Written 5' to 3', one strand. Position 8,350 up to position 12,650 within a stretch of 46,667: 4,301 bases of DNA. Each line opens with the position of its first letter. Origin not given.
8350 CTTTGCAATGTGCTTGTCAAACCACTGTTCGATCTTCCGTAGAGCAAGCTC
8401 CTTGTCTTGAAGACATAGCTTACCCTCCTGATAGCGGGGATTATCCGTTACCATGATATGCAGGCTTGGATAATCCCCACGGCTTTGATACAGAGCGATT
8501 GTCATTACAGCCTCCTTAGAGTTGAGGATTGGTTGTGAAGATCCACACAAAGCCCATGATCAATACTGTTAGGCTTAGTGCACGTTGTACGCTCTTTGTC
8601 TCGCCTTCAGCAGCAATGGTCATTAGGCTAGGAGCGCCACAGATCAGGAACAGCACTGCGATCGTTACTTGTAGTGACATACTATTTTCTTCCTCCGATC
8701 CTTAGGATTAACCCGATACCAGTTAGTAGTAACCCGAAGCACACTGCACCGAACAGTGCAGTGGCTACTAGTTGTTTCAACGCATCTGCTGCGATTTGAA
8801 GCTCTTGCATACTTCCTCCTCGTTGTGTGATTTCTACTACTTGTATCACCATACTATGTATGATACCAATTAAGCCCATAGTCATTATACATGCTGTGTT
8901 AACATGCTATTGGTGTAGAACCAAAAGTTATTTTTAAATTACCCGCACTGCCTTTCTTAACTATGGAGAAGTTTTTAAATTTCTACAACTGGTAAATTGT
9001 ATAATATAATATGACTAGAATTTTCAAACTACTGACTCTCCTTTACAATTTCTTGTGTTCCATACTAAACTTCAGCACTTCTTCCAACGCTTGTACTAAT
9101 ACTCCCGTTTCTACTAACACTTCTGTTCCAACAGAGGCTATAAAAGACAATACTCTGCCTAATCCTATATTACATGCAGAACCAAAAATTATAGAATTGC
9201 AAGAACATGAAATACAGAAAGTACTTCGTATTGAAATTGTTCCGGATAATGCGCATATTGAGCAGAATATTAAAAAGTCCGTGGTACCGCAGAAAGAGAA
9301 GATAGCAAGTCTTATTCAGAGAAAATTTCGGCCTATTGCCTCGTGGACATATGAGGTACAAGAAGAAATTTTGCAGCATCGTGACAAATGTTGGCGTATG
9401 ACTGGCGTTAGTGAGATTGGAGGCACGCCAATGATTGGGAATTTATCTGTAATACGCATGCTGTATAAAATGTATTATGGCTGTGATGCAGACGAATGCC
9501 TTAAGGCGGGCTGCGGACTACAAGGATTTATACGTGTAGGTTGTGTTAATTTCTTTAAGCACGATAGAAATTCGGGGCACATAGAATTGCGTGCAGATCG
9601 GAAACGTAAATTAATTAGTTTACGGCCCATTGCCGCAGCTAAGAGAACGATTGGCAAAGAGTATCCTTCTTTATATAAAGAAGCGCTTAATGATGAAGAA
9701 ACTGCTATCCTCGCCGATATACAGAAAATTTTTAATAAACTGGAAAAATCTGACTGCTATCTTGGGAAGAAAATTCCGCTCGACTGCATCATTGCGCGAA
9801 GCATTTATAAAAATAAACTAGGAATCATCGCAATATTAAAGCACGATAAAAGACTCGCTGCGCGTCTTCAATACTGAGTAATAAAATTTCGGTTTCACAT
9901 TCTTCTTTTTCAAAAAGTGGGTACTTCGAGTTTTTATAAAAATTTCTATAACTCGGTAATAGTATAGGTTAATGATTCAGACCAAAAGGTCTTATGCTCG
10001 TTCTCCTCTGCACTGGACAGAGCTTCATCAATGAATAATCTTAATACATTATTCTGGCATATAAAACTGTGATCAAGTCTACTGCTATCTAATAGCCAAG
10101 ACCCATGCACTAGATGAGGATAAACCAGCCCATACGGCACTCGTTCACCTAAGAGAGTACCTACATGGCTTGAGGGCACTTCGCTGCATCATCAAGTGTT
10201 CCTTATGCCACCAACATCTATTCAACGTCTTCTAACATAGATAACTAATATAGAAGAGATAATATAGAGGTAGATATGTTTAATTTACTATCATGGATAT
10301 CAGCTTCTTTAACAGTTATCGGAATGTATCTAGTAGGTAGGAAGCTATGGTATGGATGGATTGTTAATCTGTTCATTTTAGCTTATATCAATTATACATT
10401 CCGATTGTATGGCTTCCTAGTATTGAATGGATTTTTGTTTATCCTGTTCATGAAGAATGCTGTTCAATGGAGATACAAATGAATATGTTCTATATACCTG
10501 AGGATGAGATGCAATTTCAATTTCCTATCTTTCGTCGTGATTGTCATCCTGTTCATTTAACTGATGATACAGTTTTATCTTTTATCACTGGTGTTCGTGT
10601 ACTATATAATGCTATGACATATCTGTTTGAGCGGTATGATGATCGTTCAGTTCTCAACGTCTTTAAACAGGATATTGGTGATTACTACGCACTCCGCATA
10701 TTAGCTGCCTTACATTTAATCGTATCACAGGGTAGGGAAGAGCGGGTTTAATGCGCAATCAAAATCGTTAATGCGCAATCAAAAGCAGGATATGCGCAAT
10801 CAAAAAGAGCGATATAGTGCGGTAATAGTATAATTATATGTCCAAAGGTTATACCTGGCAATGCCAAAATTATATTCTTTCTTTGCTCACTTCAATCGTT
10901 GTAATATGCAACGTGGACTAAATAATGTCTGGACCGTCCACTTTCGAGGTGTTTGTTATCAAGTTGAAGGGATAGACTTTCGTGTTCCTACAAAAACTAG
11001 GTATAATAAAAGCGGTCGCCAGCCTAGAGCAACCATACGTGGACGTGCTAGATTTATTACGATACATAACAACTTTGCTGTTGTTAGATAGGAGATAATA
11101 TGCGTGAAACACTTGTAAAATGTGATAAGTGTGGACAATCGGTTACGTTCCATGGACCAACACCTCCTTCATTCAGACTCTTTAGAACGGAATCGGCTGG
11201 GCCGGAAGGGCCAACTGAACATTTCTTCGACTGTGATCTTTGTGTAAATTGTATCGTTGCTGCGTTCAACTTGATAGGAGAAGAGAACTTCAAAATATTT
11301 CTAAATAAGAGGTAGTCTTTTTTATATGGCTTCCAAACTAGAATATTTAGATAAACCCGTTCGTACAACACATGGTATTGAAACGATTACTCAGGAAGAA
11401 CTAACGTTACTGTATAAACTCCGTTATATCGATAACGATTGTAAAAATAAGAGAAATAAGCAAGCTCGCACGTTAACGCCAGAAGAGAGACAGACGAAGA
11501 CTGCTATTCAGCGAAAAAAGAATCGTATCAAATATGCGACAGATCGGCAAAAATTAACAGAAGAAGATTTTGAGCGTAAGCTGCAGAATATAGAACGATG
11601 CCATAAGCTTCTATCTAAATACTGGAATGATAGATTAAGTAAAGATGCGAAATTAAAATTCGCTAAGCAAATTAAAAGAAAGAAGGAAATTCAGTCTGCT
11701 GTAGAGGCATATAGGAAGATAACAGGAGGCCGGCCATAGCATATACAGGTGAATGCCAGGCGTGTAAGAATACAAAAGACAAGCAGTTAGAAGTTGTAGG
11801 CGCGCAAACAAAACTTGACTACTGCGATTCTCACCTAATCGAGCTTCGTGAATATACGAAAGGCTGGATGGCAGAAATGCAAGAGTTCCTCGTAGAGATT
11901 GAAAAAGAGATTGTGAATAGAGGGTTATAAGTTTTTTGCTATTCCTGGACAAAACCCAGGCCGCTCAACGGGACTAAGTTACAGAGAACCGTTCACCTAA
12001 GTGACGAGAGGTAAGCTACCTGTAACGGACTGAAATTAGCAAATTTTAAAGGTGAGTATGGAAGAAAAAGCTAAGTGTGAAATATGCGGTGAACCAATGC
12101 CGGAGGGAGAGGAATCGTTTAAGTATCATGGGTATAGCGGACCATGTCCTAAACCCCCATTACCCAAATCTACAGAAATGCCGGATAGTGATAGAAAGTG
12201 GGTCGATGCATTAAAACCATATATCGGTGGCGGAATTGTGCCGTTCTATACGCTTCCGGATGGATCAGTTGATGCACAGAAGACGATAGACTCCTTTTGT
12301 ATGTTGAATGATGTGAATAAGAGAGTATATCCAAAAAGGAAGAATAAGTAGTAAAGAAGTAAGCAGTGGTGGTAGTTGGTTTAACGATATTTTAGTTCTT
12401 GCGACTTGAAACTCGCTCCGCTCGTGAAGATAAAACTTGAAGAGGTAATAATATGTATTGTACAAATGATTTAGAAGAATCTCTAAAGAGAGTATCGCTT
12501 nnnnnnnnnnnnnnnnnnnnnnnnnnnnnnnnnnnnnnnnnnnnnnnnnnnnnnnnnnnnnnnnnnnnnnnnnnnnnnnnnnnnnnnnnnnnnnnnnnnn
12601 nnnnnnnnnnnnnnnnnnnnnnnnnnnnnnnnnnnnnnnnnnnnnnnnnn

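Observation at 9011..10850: Extremely AT-rich island at the head of the plus arm and strong compositional asymmetry between arms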

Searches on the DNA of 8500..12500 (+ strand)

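Call 4: search_dna_similar(query=window:8500-12500:+, collection=phages, mode=distant, max_rows=30)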
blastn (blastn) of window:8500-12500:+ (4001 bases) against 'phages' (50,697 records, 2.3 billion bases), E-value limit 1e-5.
No match.

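Call 76: search_rna_families(source=window, start=8800, end=11200, threshold=evalue, max_evalue=1)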
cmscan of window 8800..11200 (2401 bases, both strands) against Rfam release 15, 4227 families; matches with E-value up to 1: 0.
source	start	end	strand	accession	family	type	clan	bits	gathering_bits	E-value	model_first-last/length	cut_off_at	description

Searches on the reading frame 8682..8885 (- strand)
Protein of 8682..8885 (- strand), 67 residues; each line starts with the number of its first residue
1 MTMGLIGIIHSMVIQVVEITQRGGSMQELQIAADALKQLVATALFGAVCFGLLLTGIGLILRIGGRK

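Call 9: search_protein_families(library=phrogs, proteins=[window:8682-8885:-], max_evalue=0.01)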
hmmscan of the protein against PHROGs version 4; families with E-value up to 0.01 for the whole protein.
window:8682-8885:- (67 aa): 0 families

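Call 82: list_cluster_members(proteins=[window:8682-8885:-, window:8338-8550:-, window:7451-7753:-, window:5731-6294:-, window:3685-4122:-, window:10467-10751:+, window:11326-11739:+, window:12792-13211:+])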
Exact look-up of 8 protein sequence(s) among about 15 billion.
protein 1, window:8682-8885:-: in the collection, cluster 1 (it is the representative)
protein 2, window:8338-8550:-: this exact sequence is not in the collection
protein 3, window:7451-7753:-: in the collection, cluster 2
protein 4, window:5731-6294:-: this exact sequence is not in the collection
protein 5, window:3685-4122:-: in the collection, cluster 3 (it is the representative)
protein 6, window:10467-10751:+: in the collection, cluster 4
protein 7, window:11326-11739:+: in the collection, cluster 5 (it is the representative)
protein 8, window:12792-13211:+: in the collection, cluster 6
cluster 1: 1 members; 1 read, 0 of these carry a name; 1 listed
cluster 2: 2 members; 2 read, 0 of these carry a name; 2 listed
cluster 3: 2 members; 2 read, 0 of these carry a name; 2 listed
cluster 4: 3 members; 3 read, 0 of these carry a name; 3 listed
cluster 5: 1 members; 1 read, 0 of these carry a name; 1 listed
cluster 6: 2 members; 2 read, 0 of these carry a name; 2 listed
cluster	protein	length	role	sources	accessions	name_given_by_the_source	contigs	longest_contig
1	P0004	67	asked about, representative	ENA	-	-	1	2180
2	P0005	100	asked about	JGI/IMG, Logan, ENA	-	-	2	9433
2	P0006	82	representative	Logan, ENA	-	-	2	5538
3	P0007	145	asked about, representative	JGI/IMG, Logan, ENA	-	-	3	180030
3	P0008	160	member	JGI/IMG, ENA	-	-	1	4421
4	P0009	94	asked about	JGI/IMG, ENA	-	-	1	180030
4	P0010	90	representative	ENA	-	-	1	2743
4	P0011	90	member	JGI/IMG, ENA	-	-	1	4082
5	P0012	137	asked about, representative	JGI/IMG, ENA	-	-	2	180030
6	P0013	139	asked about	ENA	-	-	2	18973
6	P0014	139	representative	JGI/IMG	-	-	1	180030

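Call 84: find_encoding_contigs(protein=P0008, flank=10000)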
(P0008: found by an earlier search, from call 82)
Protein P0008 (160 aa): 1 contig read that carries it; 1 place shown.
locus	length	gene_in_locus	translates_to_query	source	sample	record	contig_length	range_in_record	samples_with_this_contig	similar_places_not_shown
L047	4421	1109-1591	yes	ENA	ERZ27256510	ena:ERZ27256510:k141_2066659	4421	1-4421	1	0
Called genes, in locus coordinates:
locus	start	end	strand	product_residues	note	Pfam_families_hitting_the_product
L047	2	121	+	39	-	?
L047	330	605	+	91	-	-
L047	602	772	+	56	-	-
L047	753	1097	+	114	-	-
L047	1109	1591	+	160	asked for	-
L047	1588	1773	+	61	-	-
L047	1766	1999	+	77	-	-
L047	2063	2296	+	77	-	-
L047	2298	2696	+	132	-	-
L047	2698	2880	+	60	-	-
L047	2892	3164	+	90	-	-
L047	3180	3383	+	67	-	-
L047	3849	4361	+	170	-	-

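Call 91: search_protein_families(library=phrogs, proteins=[window:8682-8885:-], max_evalue=0.05)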
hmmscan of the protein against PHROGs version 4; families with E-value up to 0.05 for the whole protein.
window:8682-8885:- (67 aa): 0 families

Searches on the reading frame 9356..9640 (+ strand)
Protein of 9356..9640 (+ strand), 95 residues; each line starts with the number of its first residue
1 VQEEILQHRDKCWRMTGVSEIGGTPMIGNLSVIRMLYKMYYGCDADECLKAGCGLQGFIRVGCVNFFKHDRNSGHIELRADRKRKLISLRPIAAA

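Call 46: search_dna_similar(query=window:9356-9640:+, collection=phages, mode=protein, max_evalue=10, max_rows=25)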
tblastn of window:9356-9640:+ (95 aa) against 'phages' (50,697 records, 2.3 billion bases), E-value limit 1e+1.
Records with a match: 2; places in all: 2; records where one place covers at least 80% of the query: 0.
Best place of each record, by identity: <60% 2.
By first word of the organism name: Idiomarinaceae 2.
By host as written in the record: Idiomarinaceae bacterium N2-2 2.
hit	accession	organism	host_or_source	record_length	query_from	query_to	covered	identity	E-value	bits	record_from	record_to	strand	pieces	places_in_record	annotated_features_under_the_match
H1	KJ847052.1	Idiomarinaceae phage 1N2-2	Idiomarinaceae bacterium N2-2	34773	24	65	44%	32.6%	7e+0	31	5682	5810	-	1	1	putative minor capsid morphogenesis protein | putative prohead protease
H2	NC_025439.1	Idiomarinaceae phage 1N2-2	Idiomarinaceae bacterium N2-2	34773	24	65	44%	32.6%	7e+0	31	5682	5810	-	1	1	head protein | putative prohead protease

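Call 94: search_solved_structures(query=A6, max_evalue=10, show_alignments=3)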
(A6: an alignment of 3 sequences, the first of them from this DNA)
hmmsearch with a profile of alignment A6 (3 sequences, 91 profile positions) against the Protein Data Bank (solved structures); distinct sequences matched with E-value up to 10: 0.

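Call 95: search_protein_families(library=phrogs, alignment_id=A6, max_evalue=10)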
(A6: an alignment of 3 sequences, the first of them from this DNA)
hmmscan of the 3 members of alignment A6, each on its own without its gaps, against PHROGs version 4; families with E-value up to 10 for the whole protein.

A. member 1, seq(91 aa): 0 families

B. families by the number of members that match (of 3 scanned): 1 family
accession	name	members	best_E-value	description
phrog_826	-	1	0.083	HNH endonuclease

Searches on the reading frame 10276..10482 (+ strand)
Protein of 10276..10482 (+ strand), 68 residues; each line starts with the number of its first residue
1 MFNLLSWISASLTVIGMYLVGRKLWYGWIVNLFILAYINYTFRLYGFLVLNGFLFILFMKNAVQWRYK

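Call 6: search_protein_families(library=pfam, proteins=[window:10276-10482:+], max_evalue=0.1)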
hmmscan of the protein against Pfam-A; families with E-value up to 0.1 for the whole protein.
window:10276-10482:+ (68 aa): 0 families

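Call 7: search_protein_families(library=phrogs, proteins=[window:10276-10482:+], max_evalue=0.1)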
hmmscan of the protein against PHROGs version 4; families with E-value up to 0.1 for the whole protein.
window:10276-10482:+ (68 aa): 2 families
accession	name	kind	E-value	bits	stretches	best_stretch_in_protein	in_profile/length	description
phrog_2421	-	unknown function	5.7e-05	24.4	1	4-66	5-70/84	-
phrog_14697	-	unknown function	0.00025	21.6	1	4-66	8-73/244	-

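Call 34: search_protein_families(library=pfam, proteins=[window:10276-10482:+], max_evalue=10)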
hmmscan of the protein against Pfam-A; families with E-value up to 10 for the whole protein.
window:10276-10482:+ (68 aa): 1 family
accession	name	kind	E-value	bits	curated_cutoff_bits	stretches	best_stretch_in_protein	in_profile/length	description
PF04973.17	NMN_transporter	-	0.1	13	27.3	1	4-66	2-67/175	Nicotinamide mononucleotide transporter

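Call 49: search_protein_families(library=padloc, proteins=[window:10276-10482:+], max_evalue=0.1)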
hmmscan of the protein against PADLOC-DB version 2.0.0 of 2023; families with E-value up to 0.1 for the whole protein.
window:10276-10482:+ (68 aa): 0 families

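Call 50: search_protein_families(library=ncbifam, proteins=[window:10276-10482:+], max_evalue=1)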
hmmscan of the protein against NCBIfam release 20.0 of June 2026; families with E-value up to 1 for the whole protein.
window:10276-10482:+ (68 aa): 0 families

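Call 56: search_dna_similar(query=window:10276-10482:+, collection=phages, mode=protein, max_evalue=0.01, max_rows=25)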
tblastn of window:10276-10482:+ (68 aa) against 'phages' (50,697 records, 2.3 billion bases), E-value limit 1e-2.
Records with a match: 11; places in all: 11; records where one place covers at least 80% of the query: 11.
Best place of each record, by identity: <60% 11.
By first word of the organism name: Streptomyces 6; Arthrobacter 5.
By host as written in the record: Streptomyces lividans JI 1326 3; Arthrobacter globiformis B-2979 3; Streptomyces scabiei RL-34 2; Streptomyces griseofuscus ATCC 23916 1; Arthrobacter globiformis NRRL B-2979 SEA 1; Arthrobacter globiformis NRRL B-2880 1.
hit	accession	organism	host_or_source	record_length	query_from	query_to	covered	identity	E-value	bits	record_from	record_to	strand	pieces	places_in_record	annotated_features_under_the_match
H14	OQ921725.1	Streptomyces phage Frankenweenie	Streptomyces scabiei RL-34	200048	6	66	90%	41.5%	3e-3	39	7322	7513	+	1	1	15: hypothetical protein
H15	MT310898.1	Streptomyces phage Kela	Streptomyces scabiei RL-34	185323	6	66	90%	40.0%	2e-3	39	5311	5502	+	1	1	9: PnuC-like nicotinamide riboside transporter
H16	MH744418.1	Streptomyces phage JustBecause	Streptomyces lividans JI 1326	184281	6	66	90%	40.0%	3e-3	39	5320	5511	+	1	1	9: PnuC-like nicotinamide riboside transporter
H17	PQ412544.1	Streptomyces phage Quantum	Streptomyces lividans JI 1326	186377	6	66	90%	36.9%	5e-3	39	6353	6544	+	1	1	11: PnuC-like Nicotinamide riboside transporter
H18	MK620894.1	Streptomyces phage Kradal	Streptomyces griseofuscus ATCC 23916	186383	6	66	90%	36.9%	5e-3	39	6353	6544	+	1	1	11: PnuC-like nicotinamide riboside transporter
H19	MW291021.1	Streptomyces phage EhyElimayoE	Streptomyces lividans JI 1326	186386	6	66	90%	36.9%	5e-3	39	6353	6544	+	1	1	11: PnuC-like nicotinamide riboside transporter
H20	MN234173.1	Arthrobacter phage Sporto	Arthrobacter globiformis NRRL B-2979 SEA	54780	4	65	91%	33.3%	7e-4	41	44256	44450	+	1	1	66: hypothetical protein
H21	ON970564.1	Arthrobacter phage GantcherGoblin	Arthrobacter globiformis B-2979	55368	1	68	100%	29.6%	7e-3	38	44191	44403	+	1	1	70: PnuC-like nicotinamide riboside transporter | 69: hypothetical protein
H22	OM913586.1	Arthrobacter phage Zeina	Arthrobacter globiformis B-2979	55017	1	68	100%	29.6%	7e-3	38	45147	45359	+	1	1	75: PnuC-like Nicotinamide riboside transporter | 74: hypothetical protein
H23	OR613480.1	Arthrobacter phage Argan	Arthrobacter globiformis NRRL B-2880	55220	1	68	100%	29.6%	7e-3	38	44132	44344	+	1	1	69: PnuC-like nicotinamide riboside transporter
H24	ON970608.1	Arthrobacter phage Uzumaki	Arthrobacter globiformis B-2979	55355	1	68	100%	29.6%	8e-3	38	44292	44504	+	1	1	69: PnuC-like nicotinamide riboside transporter | 68: hypothetical protein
